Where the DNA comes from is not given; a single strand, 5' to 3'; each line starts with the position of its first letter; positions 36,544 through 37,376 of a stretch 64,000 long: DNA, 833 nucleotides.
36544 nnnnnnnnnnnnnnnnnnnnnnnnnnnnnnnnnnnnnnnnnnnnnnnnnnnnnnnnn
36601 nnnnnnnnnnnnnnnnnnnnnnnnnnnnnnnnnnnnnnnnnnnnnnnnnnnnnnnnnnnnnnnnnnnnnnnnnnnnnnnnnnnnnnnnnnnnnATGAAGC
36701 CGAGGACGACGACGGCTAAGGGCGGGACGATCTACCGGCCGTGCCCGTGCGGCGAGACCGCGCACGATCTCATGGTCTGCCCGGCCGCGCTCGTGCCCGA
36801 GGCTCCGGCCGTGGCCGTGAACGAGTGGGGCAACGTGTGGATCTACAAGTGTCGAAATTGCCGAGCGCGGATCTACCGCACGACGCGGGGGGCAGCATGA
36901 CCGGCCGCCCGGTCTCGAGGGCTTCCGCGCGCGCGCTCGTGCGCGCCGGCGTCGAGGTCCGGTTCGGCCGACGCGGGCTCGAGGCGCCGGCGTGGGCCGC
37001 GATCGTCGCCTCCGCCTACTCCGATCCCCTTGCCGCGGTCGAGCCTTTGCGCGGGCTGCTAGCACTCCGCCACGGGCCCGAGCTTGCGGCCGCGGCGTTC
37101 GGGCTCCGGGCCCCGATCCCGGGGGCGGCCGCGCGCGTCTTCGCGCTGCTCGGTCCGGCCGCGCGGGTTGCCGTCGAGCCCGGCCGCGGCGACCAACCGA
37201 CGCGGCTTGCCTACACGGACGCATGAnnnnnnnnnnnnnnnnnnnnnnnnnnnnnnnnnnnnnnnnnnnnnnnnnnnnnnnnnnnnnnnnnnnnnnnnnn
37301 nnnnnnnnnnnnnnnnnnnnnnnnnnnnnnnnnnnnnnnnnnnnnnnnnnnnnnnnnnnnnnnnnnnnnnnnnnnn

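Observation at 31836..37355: Ten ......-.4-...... palindromes arranged in phased arrays inside four non-coding repeat blocks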

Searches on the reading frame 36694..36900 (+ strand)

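Call 29: search_protein_families(library=pfam, proteins=[window:36694-36900:+], max_evalue=0.1)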
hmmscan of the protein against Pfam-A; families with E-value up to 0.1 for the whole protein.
window:36694-36900:+ (68 aa): 1 family
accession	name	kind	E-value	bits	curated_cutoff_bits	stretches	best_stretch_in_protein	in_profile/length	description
PF05207.18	Zn_ribbon_CSL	-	0.0026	17.9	29.2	0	11-22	15-26/55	CSL zinc finger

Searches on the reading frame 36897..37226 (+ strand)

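Call 29: search_protein_families(library=pfam, proteins=[window:36897-37226:+], max_evalue=0.1)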
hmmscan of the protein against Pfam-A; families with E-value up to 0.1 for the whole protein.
window:36897-37226:+ (109 aa): 1 family
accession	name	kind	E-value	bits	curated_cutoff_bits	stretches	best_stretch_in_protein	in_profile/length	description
PF13559.11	DUF4129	-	0.045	14.3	24.8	1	4-38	32-66/69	Domain of unknown function (DUF4129)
